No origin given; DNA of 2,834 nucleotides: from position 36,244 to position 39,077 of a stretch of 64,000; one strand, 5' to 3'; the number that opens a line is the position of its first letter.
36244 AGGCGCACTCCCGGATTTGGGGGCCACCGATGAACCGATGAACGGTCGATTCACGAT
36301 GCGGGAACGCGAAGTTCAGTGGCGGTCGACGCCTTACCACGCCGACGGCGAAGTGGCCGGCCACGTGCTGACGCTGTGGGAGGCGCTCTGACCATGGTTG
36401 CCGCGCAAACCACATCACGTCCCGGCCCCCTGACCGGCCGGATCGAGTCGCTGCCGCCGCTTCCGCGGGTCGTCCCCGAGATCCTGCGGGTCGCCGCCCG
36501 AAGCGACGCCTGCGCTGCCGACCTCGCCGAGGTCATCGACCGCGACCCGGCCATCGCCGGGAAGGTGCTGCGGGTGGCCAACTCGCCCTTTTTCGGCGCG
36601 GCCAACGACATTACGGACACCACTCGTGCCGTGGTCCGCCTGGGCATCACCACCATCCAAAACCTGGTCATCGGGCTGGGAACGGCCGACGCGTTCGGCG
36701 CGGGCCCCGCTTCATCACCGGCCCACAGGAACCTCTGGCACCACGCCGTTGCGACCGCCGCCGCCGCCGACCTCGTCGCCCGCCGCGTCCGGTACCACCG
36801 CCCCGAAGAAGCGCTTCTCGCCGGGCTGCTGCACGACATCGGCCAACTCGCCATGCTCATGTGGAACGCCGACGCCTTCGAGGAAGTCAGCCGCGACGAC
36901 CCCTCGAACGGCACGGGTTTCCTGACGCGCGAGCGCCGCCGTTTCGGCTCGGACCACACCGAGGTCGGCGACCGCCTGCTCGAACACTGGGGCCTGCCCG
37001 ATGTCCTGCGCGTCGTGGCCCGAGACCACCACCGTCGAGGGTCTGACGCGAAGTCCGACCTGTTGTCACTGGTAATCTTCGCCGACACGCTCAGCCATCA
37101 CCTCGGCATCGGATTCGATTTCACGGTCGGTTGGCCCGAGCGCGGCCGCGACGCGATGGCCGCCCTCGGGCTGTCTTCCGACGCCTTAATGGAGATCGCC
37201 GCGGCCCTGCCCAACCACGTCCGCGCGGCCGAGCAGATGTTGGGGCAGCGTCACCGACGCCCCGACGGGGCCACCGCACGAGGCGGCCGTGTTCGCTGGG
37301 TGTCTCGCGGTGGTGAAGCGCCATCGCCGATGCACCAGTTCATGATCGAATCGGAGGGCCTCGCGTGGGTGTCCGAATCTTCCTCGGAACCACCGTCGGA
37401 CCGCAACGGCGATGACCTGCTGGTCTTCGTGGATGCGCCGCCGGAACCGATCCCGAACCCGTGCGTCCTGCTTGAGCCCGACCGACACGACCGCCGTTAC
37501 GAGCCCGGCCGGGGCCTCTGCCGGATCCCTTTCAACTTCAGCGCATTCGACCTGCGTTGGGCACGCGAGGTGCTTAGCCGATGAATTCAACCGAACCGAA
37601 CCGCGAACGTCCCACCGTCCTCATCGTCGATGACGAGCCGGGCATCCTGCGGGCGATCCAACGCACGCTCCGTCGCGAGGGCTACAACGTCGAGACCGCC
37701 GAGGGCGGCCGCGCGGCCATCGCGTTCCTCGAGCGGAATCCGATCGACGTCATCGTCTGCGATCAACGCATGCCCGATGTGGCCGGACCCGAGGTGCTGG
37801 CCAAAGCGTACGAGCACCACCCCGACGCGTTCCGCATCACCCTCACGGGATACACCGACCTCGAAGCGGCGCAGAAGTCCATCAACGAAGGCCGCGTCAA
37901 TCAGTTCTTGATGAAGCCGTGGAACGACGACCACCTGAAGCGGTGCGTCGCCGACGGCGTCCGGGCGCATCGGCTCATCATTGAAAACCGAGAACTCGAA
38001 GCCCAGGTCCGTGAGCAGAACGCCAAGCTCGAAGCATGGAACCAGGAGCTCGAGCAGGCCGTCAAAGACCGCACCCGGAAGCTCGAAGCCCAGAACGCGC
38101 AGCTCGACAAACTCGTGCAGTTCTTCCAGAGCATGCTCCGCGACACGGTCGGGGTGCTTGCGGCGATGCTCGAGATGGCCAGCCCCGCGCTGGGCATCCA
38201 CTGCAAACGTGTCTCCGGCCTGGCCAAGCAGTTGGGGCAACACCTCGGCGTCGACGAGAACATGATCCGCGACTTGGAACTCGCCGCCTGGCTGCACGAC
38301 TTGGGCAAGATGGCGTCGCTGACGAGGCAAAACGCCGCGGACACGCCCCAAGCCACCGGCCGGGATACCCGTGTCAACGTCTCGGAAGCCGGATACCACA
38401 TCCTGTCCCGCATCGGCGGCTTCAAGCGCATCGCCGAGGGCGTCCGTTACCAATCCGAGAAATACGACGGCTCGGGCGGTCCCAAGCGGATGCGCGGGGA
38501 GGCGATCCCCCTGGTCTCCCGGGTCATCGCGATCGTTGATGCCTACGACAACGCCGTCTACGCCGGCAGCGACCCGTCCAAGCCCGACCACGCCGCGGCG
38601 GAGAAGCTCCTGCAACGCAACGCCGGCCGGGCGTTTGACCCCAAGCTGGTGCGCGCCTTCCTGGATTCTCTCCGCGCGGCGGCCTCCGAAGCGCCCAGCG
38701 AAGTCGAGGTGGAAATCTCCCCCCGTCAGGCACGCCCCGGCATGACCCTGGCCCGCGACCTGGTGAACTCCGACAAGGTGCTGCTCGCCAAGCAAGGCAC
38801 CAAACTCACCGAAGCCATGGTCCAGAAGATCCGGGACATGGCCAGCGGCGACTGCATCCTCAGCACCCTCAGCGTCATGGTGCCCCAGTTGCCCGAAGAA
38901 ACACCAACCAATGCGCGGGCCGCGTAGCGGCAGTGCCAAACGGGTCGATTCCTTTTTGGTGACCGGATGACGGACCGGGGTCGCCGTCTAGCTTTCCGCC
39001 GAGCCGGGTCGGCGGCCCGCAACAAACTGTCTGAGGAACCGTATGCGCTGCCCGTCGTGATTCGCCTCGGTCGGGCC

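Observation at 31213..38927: Eight-gene H-NOX (NO/heme sensor) phosphorelay operon with two kinases, five receivers, HDOD and HD-GYP but no GGDEF/EAL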

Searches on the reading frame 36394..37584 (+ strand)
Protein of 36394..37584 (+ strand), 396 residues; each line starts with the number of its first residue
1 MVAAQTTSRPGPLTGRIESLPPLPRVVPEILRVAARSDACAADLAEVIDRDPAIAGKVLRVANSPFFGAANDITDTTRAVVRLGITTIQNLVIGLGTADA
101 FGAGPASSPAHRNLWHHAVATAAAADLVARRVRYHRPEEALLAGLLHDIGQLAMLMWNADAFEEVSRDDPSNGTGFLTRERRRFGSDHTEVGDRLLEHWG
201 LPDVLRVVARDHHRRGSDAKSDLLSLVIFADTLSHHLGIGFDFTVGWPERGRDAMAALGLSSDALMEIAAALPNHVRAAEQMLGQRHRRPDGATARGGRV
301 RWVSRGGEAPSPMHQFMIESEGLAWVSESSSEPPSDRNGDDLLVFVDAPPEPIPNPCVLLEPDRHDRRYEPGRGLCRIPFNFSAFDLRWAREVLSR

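Call 4: search_protein_families(library=pfam, proteins=[window:36394-37584:+], max_evalue=0.01)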
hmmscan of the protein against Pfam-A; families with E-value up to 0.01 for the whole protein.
window:36394-37584:+ (396 aa): 2 families
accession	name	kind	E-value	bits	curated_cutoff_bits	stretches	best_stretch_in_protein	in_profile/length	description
PF08668.18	HDOD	-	5.6e-55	186.3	22.9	1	20-214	1-195/196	HDOD domain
PF01966.28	HD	-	6.5e-07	30.1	22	1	115-233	2-113/116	HD domain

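Call 5: search_protein_families(library=ncbifam, proteins=[window:36394-37584:+], max_evalue=0.01)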
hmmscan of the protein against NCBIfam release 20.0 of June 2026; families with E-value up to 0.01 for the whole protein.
window:36394-37584:+ (396 aa): 2 families
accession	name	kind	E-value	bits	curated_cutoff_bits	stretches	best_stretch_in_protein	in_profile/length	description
TIGR00277.1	HDIG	domain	2.8e-08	33.5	27.6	1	111-214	2-83/84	HDIG domain-containing metalloprotein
TIGR02578.2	cas_TM1811_Csm1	equivalog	0.0087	14.8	170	0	138-235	2-77/753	type III-A CRISPR-associated protein Cas10/Csm1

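Call 73: search_solved_structures(query=window:36394-37581:+, show_alignments=4, max_evalue=0.001)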
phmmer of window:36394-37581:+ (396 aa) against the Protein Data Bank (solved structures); distinct sequences matched with E-value up to 0.001: 8.
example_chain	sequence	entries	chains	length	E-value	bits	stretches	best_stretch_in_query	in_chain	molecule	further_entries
3ljx_A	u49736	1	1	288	1.1e-25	93.7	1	18-205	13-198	MmoQ Response regulator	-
3hc1_A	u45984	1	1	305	4.1e-25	91.8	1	17-241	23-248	uncharacterized HDOD domain protein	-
3p3q_A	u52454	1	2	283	8.6e-25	90.8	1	18-205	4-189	MmoQ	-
3m1t_A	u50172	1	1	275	1.5e-22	83.3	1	13-232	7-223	Putative phosphohydrolase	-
3mem_A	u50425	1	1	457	7.8e-19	71.1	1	19-219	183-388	Putative signal transduction protein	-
9qzk_A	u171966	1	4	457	3.3e-18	69.1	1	19-240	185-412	HDOD domain-containing protein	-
3i7a_A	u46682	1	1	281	2.4e-11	46.4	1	20-165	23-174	Putative metal-dependent phosphohydrolase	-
1vqr_A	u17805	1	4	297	9.9e-11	44.4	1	16-113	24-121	hypothetical protein Cj0248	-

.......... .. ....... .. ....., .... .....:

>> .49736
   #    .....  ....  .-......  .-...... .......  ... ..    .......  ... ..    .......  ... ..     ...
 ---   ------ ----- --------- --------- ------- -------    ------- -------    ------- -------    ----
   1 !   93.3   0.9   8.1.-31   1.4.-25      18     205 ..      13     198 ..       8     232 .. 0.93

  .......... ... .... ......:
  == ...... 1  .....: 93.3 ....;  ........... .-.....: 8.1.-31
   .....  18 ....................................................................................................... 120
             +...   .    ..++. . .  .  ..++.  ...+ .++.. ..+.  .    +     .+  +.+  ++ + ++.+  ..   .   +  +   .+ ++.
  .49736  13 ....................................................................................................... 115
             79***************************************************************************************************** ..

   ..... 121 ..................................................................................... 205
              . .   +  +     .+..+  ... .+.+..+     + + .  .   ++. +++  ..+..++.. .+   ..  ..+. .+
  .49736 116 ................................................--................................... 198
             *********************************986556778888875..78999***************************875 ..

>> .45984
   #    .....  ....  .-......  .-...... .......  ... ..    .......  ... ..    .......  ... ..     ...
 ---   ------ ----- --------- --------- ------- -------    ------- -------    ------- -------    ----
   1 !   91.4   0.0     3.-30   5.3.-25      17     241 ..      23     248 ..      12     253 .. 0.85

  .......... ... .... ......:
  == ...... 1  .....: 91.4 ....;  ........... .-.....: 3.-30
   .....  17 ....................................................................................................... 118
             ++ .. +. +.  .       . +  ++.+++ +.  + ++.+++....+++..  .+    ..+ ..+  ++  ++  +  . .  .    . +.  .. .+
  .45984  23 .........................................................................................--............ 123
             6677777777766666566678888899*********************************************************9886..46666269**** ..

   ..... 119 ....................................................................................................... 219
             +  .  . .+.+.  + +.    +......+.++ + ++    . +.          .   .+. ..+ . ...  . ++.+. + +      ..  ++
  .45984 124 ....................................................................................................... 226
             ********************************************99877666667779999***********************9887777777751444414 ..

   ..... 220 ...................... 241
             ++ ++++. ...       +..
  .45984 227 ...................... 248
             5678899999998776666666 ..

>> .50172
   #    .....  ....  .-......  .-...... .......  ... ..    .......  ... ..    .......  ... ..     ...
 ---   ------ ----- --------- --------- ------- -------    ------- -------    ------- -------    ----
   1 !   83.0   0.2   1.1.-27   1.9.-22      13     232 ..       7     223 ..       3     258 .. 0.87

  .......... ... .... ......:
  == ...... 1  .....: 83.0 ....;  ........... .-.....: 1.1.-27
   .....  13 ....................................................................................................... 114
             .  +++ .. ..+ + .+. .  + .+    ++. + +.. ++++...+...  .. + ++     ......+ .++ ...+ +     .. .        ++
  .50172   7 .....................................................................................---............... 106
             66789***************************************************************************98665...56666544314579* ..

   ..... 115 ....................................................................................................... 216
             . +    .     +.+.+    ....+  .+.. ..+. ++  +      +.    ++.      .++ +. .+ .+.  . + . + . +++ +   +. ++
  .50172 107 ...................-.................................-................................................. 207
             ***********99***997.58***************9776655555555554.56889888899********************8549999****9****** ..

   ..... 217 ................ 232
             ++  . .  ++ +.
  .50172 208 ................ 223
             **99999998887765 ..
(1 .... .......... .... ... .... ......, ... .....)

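Call 96: search_protein_families(library=padloc, proteins=[window:36394-37584:+], max_evalue=0.00001)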
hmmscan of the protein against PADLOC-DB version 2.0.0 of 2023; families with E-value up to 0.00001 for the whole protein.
window:36394-37584:+ (396 aa): 0 families

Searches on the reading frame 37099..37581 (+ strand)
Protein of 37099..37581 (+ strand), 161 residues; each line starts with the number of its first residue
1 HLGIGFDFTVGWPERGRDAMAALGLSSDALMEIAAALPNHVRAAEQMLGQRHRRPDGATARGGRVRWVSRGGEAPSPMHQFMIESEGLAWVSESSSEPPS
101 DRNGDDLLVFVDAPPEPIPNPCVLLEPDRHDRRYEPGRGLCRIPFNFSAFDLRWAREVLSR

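Call 95: search_protein_families(library=pfam, proteins=[window:37099-37581:+], max_evalue=1)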
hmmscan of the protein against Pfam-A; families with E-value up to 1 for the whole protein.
window:37099-37581:+ (161 aa): 0 families

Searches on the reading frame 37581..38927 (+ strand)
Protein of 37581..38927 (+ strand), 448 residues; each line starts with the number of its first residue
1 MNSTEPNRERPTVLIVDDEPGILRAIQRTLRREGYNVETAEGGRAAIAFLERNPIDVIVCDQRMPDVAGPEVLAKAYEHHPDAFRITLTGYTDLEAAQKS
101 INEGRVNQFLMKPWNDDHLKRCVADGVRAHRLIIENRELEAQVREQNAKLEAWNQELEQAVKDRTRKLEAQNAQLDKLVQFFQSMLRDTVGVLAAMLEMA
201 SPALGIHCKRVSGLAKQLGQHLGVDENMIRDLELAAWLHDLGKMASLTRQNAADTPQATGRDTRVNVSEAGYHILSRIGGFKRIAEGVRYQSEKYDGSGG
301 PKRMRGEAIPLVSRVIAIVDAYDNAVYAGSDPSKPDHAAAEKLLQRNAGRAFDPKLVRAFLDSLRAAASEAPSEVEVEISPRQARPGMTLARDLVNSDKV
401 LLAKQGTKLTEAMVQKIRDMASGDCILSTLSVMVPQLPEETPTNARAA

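Call 4: search_protein_families(library=pfam, proteins=[window:37581-38927:+], max_evalue=0.01)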
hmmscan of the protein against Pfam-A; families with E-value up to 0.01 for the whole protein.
window:37581-38927:+ (448 aa): 5 families
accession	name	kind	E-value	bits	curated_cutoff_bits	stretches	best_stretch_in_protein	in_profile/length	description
PF13487.12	HD_5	-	1.3e-24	87.3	27.2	1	192-356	2-170/170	HD domain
PF00072.30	Response_reg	-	1.5e-23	83.5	30.2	1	13-121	1-108/111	Response regulator receiver domain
PF01966.28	HD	-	7.7e-13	49.2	22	1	206-324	3-115/116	HD domain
PF01842.31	ACT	-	0.00099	19.3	27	1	15-48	6-39/66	ACT domain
PF22629.2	ACT_AHAS_ss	-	0.0066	17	27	0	14-40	3-29/67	AHAS small subunit-like ACT domain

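Call 5: search_protein_families(library=ncbifam, proteins=[window:37581-38927:+], max_evalue=0.01)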
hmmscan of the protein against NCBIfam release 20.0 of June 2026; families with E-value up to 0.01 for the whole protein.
window:37581-38927:+ (448 aa): 86 families (the best 25 are shown)
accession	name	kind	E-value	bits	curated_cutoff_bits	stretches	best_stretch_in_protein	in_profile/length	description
NF053512.1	nitric_RR_NosR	exception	1.8e-112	376.4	400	1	13-422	1-412/422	response regulator c-di-GMP phosphodiesterase, NosR family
NF006900.1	PRK09390.1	equivalog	9.8e-16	57.9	255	1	10-172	4-166/203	response regulator FixJ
NF008469.0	PRK11361.1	equivalog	1e-15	57.4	714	1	12-143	6-136/461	acetoacetate metabolism transcriptional regulator AtoC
NF011695.0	PRK15115.1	equivalog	1e-15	57.4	763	1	10-131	6-126/445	two-component system response regulator GlrR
NF046020.1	HisKinCckABruc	equivalog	1e-15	56.7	1000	1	12-123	751-863/868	cell cycle histidine kinase CckA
TIGR01818.1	ntrC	equivalog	1.1e-14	54.1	558.6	1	13-124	1-111/463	nitrogen regulation protein NR(I)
NF047793.1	ResRegPgtA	equivalog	3e-14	52.7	650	1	10-156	5-151/414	two-component system response regulator PgtA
NF033791.1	ActR_PrrA_rreg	equivalog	6.1e-14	52.4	250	1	12-136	3-126/173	ActR/PrrA/RegA family redox response regulator transcription factor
NF045505.1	RR_RssB_Pseudo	equivalog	3e-13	49.6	700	1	11-158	6-153/394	two-component system response regulator RssB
NF051870.1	NAssimRespRegNtrX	equivalog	3.6e-13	49.2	600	1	13-172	4-162/452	nitrogen assimilation response regulator NtrX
NF007135.0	PRK09581.1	equivalog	3.9e-12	45.7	474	1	12-183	4-176/457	PleD family two-component system response regulator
NF052313.1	T9SS_RR_PorX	equivalog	4.5e-12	45.5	300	1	12-178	2-167/513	T9SS response regulator signal transducer PorX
NF041946.1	LuxO_transreg_Vib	equivalog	1.6e-11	43.7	800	1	29-137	15-122/463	quorum-sensing sigma-54 dependent transcriptional regulator LuxO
NF007689.0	PRK10365.1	equivalog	1.6e-11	43.7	760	1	12-131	7-124/441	sigma-54-dependent response regulator transcription factor ZraR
NF046022.1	RespRegCpdRBruc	equivalog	1.7e-11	44.1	180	1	13-121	4-108/120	cell cycle two-component system response regulator CpdR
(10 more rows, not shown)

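Call 14: find_encoding_contigs(protein=window:37581-38927:+, flank=10000, max_places=6)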
Protein window:37581-38927:+ (448 aa): 1 contig read that carries it; 1 place shown.
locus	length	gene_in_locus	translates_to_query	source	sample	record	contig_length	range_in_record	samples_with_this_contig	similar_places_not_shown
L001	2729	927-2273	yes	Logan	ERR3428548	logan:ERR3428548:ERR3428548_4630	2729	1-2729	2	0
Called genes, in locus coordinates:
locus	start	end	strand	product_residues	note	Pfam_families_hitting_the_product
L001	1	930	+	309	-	?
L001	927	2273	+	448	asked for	PF00072:Response_reg, PF13487:HD_5, PF01966:HD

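Call 19: search_solved_structures(query=window:37581-38927:+, show_alignments=4, max_evalue=0.00001)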
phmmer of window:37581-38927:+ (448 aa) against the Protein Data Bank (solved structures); distinct sequences matched with E-value up to 0.00001: 79 (the best 60 are shown).
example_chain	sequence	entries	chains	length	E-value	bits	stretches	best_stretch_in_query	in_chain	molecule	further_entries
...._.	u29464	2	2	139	1.7e-26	96.6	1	11-144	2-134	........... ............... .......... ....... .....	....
2vuh_B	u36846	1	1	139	6e-26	94.7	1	11-144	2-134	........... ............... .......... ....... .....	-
2rjn_A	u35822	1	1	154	8.3e-23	84.4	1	8-147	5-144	Response regulator receiver:Metal-dependent phosphohydrolase, HD subdomain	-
3kcn_A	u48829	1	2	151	1.2e-18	70.7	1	12-139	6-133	Adenylate cyclase homolog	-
3hv2_A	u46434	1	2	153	1.3e-18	70.6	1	9-126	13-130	Response regulator/HD domain protein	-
5z7c_A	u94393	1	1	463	4.6e-18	68.8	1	190-364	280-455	3'3'-cGAMP-specific phosphodiesterase 3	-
4r8z_A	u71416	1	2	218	2.7e-16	62.9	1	190-366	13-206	Cyclic di-GMP phosphodiesterase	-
1l5y_A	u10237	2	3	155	1.2e-14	57.5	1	10-148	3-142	C4-DICARBOXYLATE TRANSPORT TRANSCRIPTIONAL REGULATORY PROTEIN DCTD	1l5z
1qkk_A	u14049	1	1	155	2.3e-14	56.6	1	10-148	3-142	C4-DICARBOXYLATE TRANSPORT TRANSCRIPTIONAL REGULATORY PROTEIN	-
3crn_A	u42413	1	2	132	2.3e-14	56.6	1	12-120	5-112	Response regulator receiver domain protein, CheY-like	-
3a0r_B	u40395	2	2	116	2.6e-13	53.1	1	12-123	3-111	Response regulator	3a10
3a0u_A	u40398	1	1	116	2.6e-13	53.1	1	12-123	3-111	Response regulator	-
3jte_A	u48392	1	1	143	1.2e-12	51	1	12-140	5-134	Response regulator receiver protein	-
6swl_A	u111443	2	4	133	3.7e-12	49.3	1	11-127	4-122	Two-component response regulator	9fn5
9xzo_A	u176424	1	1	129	5.3e-12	48.8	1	12-128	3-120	De novo protein M1X0B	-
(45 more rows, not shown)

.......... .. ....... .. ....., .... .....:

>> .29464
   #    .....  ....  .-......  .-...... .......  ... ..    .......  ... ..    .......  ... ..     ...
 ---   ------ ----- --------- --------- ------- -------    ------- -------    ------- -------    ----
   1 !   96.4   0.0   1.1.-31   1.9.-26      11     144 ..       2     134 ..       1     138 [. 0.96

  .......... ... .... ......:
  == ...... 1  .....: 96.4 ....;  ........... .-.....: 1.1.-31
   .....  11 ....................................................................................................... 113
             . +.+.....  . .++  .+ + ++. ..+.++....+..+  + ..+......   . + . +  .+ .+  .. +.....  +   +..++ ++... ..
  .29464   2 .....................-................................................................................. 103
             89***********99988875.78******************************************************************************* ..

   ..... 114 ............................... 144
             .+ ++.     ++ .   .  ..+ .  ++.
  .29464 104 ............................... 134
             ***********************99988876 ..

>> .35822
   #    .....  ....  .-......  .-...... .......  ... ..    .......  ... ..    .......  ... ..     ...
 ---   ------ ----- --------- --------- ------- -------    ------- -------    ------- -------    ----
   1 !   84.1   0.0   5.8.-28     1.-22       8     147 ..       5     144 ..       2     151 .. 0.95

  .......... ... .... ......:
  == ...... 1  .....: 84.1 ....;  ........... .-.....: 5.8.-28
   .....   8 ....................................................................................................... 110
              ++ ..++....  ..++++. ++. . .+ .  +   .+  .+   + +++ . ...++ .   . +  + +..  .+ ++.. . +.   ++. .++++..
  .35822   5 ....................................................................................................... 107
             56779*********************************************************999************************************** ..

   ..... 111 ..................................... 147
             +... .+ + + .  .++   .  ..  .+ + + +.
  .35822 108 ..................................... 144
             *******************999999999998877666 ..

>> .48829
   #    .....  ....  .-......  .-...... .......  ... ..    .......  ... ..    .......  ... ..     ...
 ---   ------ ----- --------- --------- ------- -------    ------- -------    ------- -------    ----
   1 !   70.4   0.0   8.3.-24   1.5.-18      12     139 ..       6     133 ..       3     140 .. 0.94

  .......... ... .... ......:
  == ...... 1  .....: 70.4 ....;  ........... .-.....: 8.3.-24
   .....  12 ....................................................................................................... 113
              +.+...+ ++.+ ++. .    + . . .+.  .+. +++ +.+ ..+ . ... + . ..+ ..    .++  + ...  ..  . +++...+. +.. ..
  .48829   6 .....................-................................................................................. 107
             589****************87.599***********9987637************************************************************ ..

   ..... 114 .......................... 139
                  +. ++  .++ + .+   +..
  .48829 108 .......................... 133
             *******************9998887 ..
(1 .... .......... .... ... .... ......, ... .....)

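Call 96: search_protein_families(library=padloc, proteins=[window:37581-38927:+], max_evalue=0.00001)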
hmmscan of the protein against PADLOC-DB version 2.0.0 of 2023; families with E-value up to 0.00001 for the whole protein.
window:37581-38927:+ (448 aa): 1 family
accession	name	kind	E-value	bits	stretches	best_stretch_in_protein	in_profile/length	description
PDLC01769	Cas3g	-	4.3e-10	36.9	1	53-245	544-700/836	-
